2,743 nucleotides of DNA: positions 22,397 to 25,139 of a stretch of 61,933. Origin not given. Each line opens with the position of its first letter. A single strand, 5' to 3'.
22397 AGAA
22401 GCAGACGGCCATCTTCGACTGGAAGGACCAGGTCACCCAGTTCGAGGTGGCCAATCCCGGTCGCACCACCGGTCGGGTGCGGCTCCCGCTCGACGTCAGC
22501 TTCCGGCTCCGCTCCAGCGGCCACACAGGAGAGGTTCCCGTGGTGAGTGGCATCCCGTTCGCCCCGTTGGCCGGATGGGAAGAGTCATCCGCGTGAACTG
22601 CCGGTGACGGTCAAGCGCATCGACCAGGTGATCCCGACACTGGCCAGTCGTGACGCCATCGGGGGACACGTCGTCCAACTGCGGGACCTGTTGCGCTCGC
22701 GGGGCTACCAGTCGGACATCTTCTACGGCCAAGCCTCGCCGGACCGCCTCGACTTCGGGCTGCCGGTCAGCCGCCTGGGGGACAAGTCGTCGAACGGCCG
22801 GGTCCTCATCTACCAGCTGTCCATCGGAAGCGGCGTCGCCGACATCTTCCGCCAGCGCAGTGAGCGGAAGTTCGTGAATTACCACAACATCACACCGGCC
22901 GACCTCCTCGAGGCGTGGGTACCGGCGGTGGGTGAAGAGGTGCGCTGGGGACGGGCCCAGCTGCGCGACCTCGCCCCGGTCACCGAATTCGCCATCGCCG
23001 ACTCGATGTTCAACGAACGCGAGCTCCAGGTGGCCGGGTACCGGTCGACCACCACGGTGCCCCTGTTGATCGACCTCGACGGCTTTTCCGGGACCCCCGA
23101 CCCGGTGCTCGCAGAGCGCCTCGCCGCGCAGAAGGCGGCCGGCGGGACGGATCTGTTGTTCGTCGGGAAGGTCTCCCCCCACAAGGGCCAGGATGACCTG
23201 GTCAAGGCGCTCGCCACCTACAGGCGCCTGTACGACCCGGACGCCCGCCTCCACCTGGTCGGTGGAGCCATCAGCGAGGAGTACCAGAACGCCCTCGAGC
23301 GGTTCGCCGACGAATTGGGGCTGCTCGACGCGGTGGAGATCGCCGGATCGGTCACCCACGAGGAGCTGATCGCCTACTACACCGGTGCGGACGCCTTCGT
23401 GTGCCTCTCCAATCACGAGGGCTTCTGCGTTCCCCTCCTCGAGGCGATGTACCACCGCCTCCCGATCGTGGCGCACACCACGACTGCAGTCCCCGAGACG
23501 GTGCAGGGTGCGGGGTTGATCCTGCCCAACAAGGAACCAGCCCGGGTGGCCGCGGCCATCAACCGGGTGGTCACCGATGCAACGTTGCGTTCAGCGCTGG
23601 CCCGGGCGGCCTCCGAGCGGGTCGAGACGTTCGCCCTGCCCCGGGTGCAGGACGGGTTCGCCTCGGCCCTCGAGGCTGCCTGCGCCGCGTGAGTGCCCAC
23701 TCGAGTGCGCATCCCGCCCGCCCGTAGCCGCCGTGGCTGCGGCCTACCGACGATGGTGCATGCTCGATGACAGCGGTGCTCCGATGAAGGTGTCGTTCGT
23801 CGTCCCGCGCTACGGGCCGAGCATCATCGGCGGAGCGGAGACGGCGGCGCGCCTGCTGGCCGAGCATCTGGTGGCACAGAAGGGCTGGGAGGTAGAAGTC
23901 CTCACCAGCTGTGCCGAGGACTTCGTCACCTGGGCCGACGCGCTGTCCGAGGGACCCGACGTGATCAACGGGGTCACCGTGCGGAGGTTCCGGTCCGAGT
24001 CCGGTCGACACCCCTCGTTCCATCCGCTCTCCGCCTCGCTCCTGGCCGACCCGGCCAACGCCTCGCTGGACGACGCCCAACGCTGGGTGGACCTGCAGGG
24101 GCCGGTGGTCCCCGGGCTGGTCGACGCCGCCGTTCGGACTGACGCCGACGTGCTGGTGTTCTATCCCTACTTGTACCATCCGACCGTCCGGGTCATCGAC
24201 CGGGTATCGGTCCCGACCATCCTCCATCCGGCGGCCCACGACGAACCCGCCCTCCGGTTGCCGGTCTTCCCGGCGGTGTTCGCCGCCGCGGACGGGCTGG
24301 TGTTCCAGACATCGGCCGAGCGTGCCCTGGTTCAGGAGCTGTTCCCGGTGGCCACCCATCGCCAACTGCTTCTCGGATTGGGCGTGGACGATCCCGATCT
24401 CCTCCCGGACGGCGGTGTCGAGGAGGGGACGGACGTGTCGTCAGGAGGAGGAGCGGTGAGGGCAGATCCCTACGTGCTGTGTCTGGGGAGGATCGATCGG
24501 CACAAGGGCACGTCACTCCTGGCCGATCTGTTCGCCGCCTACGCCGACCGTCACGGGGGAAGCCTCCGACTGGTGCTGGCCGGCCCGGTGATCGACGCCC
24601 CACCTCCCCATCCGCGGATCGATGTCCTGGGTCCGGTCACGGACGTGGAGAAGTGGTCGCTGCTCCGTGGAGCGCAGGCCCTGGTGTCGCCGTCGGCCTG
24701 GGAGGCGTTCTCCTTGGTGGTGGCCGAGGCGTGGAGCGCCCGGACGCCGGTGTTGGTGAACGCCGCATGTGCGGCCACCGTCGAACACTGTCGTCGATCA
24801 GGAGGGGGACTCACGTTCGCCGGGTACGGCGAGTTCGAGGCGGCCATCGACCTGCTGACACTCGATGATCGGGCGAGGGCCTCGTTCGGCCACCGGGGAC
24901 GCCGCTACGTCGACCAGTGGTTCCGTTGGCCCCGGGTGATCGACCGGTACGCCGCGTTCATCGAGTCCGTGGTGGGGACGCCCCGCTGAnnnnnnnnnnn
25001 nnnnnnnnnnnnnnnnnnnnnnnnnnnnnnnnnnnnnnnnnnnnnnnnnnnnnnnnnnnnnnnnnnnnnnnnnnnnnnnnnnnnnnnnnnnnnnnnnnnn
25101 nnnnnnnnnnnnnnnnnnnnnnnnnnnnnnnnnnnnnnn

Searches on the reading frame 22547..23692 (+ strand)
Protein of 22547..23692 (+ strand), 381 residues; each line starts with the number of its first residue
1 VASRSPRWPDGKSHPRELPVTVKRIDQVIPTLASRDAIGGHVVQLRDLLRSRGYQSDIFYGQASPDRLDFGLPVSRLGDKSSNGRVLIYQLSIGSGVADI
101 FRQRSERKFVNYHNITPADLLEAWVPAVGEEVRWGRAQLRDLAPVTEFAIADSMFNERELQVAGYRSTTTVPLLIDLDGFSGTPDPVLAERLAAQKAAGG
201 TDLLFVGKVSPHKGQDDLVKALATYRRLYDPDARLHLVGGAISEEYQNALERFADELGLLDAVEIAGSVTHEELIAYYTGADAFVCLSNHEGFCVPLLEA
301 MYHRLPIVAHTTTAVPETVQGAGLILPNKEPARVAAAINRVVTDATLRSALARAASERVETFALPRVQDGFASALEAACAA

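Call 53: search_protein_families(library=pfam, proteins=[window:22547-23692:+], max_evalue=0.0001)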
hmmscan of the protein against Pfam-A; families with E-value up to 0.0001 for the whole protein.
window:22547-23692:+ (381 aa): 4 families
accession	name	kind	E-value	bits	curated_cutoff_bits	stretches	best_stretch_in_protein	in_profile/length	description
PF00534.26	Glycos_transf_1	-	9.1e-32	110.4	26.4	1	199-357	14-171/172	Glycosyl transferases group 1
PF13692.12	Glyco_trans_1_4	-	1.9e-26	93.5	27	1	202-344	3-142/142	Glycosyl transferases group 1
PF20706.3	GT4-conflict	-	2.8e-06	27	26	1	195-345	192-358/385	Family 4 Glycosyltransferase in conflict systems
PF13524.12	Glyco_trans_1_2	-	4.6e-05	23.8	25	1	224-360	8-130/144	Glycosyl transferase-like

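Call 54: search_protein_families(library=ncbifam, proteins=[window:22547-23692:+], max_evalue=0.01)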
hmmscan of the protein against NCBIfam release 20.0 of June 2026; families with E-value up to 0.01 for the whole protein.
window:22547-23692:+ (381 aa): 28 families (the best 25 are shown)
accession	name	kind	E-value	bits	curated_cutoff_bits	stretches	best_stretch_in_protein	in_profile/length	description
NF041876.1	EPS_EpsE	equivalog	1.8e-23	83.5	400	1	193-361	207-378/389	exopolysaccharide biosynthesis GT4 family glycosyltransferase EpsE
TIGR04047.1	MSMEG_0565_glyc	hypoth_equivalog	4.7e-20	72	259.85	1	160-361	153-357/373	MSMEG_0565 family glycosyltransferase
TIGR03449.1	mycothiol_MshA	equivalog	3.6e-18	65.6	462.5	1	203-378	223-403/406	D-inositol-3-phosphate glycosyltransferase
TIGR03088.1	stp2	hypoth_equivalog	1.4e-14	53.9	409.05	1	203-369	197-364/374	TIGR03088 family PEP-CTERM/XrtA system glycosyltransferase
TIGR02149.1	glgA_Coryne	subfamily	2.2e-13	50.1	302.4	1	202-360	206-371/391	glycogen synthase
TIGR04063.1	stp3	hypoth_equivalog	1.7e-12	46.9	442.05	1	170-361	184-377/397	TIGR04063 family PEP-CTERM/XrtA system glycosyltransferase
TIGR04157.1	glyco_rSAM_CFB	subfamily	2.9e-12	46.3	400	1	203-321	230-341/406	TIGR04157 family glycosyltransferase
TIGR03999.1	thiol_BshA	equivalog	3e-11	42.8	273.7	1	168-364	169-359/375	N-acetyl-alpha-D-glucosaminyl L-malate synthase BshA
NF038298.1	EPS_HpsO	equivalog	6.5e-11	41.6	575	1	160-359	161-367/388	hormogonium polysaccharide biosynthesis glycosyltransferase HpsO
NF053787.1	GlcN_PG_synth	equivalog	9.8e-11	41.1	480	1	149-360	147-340/361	N-acetylglucosaminyl phosphatidylglycerol synthase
NF038229.1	Glyco4_Geo_Pelo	equivalog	4.5e-10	39.1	400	1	203-361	164-318/338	GPMC system family 4 glycosyltransferase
NF047684.1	TeichurnBiosyTuaC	equivalog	1.9e-09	37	550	1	159-360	179-370/391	teichuronic acid biosynthesis protein TuaC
NF038255.1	exopoly_VpsD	equivalog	5.5e-09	35.4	300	1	209-311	212-313/381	VpsD family glycosyltransferase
NF011726.0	PRK15179.1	equivalog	1.1e-08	33.9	733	1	208-360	525-675/694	Vi polysaccharide biosynthesis protein TviE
NF012028.0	PRK15484.1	subfamily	1.6e-08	34.1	618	1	171-369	166-369/380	lipopolysaccharide N-acetylglucosaminyltransferase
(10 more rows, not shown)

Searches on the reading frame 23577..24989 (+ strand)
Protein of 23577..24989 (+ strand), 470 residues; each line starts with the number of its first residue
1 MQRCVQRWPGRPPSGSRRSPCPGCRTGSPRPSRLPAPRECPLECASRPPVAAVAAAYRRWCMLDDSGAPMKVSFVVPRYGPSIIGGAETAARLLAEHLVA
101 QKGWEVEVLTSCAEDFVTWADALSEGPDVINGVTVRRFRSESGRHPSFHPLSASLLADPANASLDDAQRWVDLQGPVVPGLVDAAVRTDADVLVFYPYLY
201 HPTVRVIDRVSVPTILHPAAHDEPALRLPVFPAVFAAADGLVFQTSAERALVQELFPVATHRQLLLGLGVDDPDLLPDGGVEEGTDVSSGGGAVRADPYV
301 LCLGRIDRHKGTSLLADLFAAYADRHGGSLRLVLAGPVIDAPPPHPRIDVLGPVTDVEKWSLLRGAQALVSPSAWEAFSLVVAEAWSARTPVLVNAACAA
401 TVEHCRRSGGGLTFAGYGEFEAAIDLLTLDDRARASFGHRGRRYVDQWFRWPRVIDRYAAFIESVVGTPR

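Call 14: search_protein_families(library=pfam, proteins=[window:23577-24989:+], max_evalue=0.001)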
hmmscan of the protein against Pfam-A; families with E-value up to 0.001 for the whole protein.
window:23577-24989:+ (470 aa): 3 families
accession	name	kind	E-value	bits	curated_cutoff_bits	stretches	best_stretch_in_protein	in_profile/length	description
PF00534.26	Glycos_transf_1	-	8.6e-14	51.9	26.4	1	297-443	15-171/172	Glycosyl transferases group 1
PF13692.12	Glyco_trans_1_4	-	8.5e-12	46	27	1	298-415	2-125/142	Glycosyl transferases group 1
PF20706.3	GT4-conflict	-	1e-06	28.5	26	1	362-397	278-313/385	Family 4 Glycosyltransferase in conflict systems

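Call 54: search_protein_families(library=ncbifam, proteins=[window:23577-24989:+], max_evalue=0.01)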
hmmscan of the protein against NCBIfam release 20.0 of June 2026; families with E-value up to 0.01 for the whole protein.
window:23577-24989:+ (470 aa): 11 families
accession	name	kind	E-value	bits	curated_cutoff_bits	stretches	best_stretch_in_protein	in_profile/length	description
NF038295.1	EPS_HpsP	equivalog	4.6e-13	48.9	550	1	238-456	155-378/388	hormogonium polysaccharide biosynthesis glycosyltransferase HpsP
NF038229.1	Glyco4_Geo_Pelo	equivalog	2.9e-10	39.7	400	1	234-466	106-337/338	GPMC system family 4 glycosyltransferase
NF046085.1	XrtY_assoc_Gly1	equivalog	4.5e-09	35.6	400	1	347-465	266-384/387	XrtY-associated glycosyltransferase XYAG1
NF053787.1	GlcN_PG_synth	equivalog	1.3e-08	34.1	480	1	302-462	202-356/361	N-acetylglucosaminyl phosphatidylglycerol synthase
TIGR04047.1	MSMEG_0565_glyc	hypoth_equivalog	3.6e-08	32.9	259.85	1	347-452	258-361/373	MSMEG_0565 family glycosyltransferase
TIGR02149.1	glgA_Coryne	subfamily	5e-08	32.5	302.4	1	360-465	278-390/391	glycogen synthase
NF041010.1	glycosy_Agl16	equivalog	2.3e-07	30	575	1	347-461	235-347/352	glycosylation protein Agl16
TIGR03449.1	mycothiol_MshA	equivalog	6.6e-06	25.3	462.5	1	347-456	285-394/406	D-inositol-3-phosphate glycosyltransferase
TIGR03087.1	stp1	hypoth_equivalog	0.00011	21.5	316.65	1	345-463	279-395/397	TIGR03087 family PEP-CTERM/XrtA system glycosyltransferase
TIGR03088.1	stp2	hypoth_equivalog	0.0002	20.5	409.05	1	351-463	260-371/374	TIGR03088 family PEP-CTERM/XrtA system glycosyltransferase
TIGR03999.1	thiol_BshA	equivalog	0.0027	16.7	273.7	1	347-465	256-373/375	N-acetyl-alpha-D-glucosaminyl L-malate synthase BshA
